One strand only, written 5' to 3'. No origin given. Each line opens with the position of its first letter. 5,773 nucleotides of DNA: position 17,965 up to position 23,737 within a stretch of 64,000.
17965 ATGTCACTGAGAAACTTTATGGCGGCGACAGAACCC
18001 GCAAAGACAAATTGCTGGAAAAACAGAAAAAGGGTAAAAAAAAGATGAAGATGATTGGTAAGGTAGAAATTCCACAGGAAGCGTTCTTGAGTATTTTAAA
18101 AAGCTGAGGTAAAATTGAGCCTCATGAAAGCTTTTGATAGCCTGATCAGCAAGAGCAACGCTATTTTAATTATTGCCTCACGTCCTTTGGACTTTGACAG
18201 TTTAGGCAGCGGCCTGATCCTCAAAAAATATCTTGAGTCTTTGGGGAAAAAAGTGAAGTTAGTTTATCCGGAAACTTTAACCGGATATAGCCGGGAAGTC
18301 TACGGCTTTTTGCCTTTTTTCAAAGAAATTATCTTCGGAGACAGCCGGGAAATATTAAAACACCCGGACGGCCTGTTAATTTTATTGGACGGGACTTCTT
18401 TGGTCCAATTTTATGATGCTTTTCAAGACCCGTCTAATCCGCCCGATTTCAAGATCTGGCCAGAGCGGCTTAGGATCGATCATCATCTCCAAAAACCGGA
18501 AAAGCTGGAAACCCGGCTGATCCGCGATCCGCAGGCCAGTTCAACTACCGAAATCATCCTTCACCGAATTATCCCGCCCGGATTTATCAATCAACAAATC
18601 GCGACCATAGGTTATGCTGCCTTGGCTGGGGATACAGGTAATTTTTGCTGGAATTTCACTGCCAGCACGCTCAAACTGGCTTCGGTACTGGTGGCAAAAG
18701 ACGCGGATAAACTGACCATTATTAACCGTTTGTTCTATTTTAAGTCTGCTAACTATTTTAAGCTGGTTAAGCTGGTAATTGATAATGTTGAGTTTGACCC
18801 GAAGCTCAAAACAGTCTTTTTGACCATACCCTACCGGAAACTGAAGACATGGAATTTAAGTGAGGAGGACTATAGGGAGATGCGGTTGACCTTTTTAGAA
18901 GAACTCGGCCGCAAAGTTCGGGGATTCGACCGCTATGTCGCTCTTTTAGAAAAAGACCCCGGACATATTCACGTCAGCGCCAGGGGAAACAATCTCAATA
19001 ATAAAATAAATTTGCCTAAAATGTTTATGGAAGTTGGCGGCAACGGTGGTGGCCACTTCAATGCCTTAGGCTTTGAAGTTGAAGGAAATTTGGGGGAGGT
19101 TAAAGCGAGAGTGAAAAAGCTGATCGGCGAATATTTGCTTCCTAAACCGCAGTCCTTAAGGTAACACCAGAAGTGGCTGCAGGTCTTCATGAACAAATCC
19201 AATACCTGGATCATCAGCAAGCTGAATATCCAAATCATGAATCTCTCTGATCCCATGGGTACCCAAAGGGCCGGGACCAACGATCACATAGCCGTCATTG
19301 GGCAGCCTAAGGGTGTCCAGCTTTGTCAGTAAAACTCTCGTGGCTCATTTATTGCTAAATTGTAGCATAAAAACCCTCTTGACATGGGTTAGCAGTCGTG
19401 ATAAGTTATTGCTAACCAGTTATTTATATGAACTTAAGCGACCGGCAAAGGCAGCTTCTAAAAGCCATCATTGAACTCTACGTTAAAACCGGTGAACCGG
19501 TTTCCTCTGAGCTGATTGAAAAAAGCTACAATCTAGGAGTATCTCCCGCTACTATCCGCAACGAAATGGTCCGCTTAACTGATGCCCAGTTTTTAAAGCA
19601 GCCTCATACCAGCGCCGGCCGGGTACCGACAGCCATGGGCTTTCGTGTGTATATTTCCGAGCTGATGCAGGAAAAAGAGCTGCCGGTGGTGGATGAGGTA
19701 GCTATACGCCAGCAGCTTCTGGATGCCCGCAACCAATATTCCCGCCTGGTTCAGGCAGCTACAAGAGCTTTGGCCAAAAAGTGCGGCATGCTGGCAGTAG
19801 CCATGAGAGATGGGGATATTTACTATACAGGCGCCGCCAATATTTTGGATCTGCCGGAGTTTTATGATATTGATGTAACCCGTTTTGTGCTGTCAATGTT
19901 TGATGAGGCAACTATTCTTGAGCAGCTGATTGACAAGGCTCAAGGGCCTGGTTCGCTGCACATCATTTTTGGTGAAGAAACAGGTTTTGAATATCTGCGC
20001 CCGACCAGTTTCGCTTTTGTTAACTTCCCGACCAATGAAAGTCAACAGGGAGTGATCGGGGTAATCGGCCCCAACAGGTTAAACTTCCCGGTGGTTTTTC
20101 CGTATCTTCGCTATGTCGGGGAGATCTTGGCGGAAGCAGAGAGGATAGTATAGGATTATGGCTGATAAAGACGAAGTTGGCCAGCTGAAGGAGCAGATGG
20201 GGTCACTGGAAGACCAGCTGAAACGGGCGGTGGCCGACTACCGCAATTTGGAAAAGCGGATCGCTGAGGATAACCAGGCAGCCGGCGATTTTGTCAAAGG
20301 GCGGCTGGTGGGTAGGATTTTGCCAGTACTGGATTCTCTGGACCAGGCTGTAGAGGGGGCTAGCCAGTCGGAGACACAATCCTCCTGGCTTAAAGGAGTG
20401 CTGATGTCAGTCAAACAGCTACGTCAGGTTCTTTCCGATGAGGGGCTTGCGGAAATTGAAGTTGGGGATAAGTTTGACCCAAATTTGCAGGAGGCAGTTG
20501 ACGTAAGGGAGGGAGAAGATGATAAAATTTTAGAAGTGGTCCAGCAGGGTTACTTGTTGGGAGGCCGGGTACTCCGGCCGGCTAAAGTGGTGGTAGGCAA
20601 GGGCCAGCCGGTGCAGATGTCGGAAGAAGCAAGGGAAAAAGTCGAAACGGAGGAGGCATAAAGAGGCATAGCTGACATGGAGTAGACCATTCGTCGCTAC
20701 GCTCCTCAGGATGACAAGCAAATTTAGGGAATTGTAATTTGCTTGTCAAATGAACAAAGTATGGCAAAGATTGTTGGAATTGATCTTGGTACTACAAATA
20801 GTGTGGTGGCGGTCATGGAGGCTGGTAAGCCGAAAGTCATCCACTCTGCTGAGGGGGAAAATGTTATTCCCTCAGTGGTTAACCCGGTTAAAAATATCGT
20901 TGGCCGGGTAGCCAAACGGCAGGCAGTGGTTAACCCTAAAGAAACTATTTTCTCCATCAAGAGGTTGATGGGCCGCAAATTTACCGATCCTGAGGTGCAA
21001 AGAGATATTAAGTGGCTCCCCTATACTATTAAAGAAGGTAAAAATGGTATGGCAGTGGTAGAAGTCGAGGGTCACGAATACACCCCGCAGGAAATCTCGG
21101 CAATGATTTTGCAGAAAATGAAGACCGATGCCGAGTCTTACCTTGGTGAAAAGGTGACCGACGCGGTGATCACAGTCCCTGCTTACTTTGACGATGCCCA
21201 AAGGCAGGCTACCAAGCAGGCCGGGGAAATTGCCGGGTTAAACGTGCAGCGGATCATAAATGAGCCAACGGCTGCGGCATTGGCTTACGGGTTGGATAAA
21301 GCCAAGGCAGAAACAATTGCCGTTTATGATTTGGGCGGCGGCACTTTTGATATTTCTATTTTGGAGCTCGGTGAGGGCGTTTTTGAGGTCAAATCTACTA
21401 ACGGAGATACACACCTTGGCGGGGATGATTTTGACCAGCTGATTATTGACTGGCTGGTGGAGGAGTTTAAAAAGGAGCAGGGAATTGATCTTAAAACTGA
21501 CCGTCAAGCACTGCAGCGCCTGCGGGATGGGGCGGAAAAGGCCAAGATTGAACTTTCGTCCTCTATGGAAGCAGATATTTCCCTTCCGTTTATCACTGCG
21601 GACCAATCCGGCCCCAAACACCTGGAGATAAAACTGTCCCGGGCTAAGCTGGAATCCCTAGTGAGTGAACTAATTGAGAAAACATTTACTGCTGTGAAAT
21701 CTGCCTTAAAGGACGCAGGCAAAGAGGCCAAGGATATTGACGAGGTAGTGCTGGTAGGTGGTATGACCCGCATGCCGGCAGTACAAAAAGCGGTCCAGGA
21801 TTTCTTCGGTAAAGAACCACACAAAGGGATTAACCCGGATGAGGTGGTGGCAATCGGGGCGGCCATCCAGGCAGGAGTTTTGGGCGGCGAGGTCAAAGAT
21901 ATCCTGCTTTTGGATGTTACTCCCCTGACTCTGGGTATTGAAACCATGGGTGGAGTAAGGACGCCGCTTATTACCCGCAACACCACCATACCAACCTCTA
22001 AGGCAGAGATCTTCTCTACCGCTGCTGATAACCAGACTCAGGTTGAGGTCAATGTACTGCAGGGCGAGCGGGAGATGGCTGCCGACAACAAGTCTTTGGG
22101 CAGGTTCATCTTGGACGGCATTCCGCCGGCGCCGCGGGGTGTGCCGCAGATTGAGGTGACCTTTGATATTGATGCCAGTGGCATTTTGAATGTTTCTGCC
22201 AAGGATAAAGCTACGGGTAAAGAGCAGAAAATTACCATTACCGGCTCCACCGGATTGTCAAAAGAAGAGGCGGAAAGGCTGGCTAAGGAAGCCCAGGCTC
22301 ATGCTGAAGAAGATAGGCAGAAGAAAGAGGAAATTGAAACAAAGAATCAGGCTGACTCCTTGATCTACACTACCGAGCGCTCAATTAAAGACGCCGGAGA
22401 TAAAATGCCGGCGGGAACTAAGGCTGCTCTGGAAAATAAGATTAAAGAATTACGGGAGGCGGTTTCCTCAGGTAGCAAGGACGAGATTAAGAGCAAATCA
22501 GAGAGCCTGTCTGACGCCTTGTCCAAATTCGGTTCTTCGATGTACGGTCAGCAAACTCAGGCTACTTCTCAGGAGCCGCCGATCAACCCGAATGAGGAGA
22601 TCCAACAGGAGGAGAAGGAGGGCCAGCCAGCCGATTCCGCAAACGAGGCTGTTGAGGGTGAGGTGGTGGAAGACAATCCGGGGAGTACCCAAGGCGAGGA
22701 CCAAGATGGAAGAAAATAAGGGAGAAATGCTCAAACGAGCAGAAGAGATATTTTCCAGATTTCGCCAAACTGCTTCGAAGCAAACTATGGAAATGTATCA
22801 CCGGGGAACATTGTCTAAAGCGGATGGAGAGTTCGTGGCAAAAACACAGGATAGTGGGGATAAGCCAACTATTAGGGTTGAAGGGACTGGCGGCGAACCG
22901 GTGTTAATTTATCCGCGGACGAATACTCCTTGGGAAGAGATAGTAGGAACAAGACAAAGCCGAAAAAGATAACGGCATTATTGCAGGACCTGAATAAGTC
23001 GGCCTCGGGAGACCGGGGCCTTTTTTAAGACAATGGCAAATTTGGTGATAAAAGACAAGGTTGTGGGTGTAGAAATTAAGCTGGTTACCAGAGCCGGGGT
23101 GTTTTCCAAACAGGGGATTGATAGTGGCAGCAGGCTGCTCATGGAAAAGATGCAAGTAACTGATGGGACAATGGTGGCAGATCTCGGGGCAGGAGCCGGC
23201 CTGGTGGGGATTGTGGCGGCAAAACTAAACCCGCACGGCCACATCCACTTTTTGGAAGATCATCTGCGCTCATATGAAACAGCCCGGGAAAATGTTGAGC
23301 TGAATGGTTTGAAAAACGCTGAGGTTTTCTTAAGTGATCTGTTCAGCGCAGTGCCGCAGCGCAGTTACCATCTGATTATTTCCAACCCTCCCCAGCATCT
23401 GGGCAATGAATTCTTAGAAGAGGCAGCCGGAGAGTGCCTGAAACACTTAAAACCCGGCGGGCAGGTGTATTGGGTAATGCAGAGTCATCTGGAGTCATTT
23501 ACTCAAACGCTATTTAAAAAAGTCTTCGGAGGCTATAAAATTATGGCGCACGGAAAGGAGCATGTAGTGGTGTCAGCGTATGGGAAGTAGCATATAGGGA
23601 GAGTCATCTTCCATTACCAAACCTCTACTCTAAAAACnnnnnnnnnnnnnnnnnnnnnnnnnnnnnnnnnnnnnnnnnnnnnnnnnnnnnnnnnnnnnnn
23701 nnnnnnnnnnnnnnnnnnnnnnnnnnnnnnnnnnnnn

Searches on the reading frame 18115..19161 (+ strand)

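Call 8: search_protein_families(library=pfam, proteins=[window:18115-19161:+], max_evalue=0.001)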
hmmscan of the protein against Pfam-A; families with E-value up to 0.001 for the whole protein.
window:18115-19161:+ (349 aa): 2 families
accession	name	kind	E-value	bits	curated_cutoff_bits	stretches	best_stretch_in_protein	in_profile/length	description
PF01368.27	DHH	-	1e-06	29.5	28.1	1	17-165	2-120/125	DHH family, N-terminal domain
PF02272.25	DHHA1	-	3.9e-06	27.7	25.9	1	275-337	34-100/102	DHHA1 domain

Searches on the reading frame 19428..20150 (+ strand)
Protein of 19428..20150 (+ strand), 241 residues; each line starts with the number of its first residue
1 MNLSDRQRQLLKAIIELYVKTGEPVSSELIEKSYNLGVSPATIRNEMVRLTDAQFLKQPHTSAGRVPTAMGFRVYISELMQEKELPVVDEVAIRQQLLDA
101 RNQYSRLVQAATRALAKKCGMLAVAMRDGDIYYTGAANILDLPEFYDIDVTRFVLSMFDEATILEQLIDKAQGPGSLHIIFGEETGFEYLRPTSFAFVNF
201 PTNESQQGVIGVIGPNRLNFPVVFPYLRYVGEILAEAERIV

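Call 8: search_protein_families(library=pfam, proteins=[window:19428-20150:+], max_evalue=0.001)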
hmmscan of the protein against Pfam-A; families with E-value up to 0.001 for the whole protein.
window:19428-20150:+ (241 aa): 2 families
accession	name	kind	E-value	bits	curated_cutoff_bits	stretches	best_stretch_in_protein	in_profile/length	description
PF01628.27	HrcA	-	7.1e-19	69.1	22.2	1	74-221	76-212/215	HrcA protein C terminal domain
PF03444.21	HrcA_DNA-bdg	-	7.6e-06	25.9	21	1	2-69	1-67/79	Winged helix-turn-helix transcription repressor, HrcA DNA-binding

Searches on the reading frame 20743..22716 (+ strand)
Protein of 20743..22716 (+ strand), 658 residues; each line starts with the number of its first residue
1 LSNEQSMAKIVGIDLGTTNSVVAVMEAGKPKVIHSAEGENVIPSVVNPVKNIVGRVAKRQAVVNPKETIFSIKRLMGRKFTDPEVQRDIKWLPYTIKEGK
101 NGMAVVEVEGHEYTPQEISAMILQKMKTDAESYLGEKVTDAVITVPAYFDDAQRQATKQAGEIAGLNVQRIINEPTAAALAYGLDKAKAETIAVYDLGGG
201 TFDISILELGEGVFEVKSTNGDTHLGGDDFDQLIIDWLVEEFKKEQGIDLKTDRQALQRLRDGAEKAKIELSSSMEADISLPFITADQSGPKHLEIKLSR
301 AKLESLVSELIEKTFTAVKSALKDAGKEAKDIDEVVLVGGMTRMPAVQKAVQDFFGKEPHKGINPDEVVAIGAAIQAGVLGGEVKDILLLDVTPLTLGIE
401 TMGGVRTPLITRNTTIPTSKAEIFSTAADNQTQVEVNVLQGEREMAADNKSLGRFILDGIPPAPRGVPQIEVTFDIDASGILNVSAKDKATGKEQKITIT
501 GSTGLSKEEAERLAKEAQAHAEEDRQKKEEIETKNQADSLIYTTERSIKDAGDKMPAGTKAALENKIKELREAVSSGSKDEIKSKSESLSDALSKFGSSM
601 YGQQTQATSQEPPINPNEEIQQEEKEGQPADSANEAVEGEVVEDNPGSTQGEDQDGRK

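Call 8: search_protein_families(library=pfam, proteins=[window:20743-22716:+], max_evalue=0.001)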
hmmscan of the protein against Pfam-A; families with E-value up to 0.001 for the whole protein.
window:20743-22716:+ (658 aa): 3 families
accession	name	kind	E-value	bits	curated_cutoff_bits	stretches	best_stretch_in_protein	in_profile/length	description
PF00012.26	HSP70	-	4.9e-263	874.2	20.6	1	10-601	1-598/599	Hsp70 protein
PF06723.19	MreB_Mbl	-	4.3e-20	72.3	27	1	123-375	78-317/327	MreB/Mbl protein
PF02782.22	FGGY_C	-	0.0001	22.6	27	1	235-379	51-196/198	FGGY family of carbohydrate kinases, C-terminal domain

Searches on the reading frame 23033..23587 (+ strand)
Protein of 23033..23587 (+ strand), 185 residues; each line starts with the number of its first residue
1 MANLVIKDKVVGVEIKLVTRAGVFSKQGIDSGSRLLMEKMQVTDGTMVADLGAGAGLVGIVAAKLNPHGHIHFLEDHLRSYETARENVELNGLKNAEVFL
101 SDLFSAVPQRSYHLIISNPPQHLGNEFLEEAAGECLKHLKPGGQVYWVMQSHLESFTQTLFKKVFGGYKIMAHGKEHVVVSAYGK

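Call 82: search_protein_families(library=pfam, proteins=[window:23033-23587:+], max_evalue=0.01)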
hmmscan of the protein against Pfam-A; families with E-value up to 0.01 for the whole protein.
window:23033-23587:+ (185 aa): 10 families
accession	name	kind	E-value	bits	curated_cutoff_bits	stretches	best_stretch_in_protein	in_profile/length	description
PF05175.20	MTS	-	2.7e-38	131.7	23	1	14-180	1-169/170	Methyltransferase small domain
PF13649.12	Methyltransf_25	-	2.1e-08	35.2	27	1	48-143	1-97/97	Methyltransferase domain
PF13847.12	Methyltransf_31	-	6.4e-08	32.8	27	1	44-146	3-108/145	Methyltransferase domain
PF06325.19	PrmA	-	4e-06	27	22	1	40-145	157-256/296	Ribosomal protein L11 methyltransferase (PrmA)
PF10294.15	Methyltransf_16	-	4.5e-06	27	21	1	40-98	42-100/174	Lysine methyltransferase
PF02475.24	TRM5-TYW2_MTfase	-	1.5e-05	25.4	28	1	12-132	7-124/164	TRM5/TYW2 methyltransferase domain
PF02527.21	GidB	-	2.7e-05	24.1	27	1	42-146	44-145/184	rRNA small subunit methyltransferase G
PF08704.16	GCD14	-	0.00013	22.2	26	1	35-95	31-92/247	tRNA methyltransferase complex GCD14 subunit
PF08242.18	Methyltransf_12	-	0.00034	21.7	30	1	50-144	2-97/98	Methyltransferase domain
PF12847.13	Methyltransf_18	-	0.002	18.6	27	1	34-115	4-86/151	Methyltransferase domain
